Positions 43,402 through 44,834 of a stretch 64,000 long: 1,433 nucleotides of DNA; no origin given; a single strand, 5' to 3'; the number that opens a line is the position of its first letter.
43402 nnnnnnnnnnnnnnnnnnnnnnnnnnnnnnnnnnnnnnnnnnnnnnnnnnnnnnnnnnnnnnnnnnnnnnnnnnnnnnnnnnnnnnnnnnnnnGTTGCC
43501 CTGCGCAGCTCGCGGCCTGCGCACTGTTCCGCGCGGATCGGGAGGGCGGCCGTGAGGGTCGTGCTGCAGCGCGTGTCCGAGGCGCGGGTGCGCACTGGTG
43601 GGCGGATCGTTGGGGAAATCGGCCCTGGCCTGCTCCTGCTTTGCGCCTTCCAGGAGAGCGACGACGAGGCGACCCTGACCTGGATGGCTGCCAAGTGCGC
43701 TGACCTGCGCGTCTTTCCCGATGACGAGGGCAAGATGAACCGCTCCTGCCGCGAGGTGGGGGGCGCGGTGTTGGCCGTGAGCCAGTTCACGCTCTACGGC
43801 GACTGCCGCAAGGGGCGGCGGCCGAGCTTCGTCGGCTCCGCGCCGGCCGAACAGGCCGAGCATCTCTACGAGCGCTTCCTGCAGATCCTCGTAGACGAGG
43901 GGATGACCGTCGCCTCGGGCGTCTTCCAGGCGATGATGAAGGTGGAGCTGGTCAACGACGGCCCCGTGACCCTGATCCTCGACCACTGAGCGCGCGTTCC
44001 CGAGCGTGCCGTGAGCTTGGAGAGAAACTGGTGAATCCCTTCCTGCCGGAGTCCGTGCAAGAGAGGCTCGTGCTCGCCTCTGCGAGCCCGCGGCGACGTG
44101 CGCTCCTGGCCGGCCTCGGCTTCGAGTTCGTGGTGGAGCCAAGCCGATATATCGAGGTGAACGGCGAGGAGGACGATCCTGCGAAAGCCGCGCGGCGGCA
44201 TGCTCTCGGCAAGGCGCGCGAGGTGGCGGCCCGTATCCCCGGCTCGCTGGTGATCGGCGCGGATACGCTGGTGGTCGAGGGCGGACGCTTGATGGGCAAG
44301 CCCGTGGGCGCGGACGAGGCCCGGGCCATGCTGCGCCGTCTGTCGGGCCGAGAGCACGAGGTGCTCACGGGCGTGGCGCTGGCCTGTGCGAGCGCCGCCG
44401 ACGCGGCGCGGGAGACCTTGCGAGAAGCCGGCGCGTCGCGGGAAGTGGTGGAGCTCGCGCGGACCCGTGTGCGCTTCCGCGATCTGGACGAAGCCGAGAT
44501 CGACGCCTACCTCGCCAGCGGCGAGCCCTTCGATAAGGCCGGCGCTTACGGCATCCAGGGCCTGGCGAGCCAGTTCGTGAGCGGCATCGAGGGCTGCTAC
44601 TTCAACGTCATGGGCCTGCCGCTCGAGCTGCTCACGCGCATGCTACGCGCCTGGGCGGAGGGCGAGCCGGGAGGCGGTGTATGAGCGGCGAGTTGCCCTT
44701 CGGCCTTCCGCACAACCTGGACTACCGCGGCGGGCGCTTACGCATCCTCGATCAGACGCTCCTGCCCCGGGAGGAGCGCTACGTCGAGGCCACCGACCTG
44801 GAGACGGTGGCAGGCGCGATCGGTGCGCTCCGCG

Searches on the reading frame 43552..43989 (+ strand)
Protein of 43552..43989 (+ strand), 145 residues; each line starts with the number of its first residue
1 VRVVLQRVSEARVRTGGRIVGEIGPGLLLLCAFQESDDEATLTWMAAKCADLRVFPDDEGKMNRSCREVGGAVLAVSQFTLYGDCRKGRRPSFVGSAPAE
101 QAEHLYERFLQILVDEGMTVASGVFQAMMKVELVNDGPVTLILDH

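Call 11: search_protein_families(library=pfam, proteins=[window:43552-43989:+], max_evalue=0.01)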
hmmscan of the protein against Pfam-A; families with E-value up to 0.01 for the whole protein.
window:43552-43989:+ (145 aa): 1 family
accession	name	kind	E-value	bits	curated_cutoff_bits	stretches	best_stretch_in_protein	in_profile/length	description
PF02580.21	Tyr_Deacylase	-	9.2e-56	188.6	25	1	2-144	1-144/144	D-Tyr-tRNA(Tyr) deacylase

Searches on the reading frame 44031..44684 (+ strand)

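Call 11: search_protein_families(library=pfam, proteins=[window:44031-44684:+], max_evalue=0.01)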
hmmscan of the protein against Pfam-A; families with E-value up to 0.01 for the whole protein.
window:44031-44684:+ (217 aa): 1 family
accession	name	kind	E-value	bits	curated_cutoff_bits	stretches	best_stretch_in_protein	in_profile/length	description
PF02545.19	Maf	-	1.8e-59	201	27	1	12-207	1-186/187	Maf-like protein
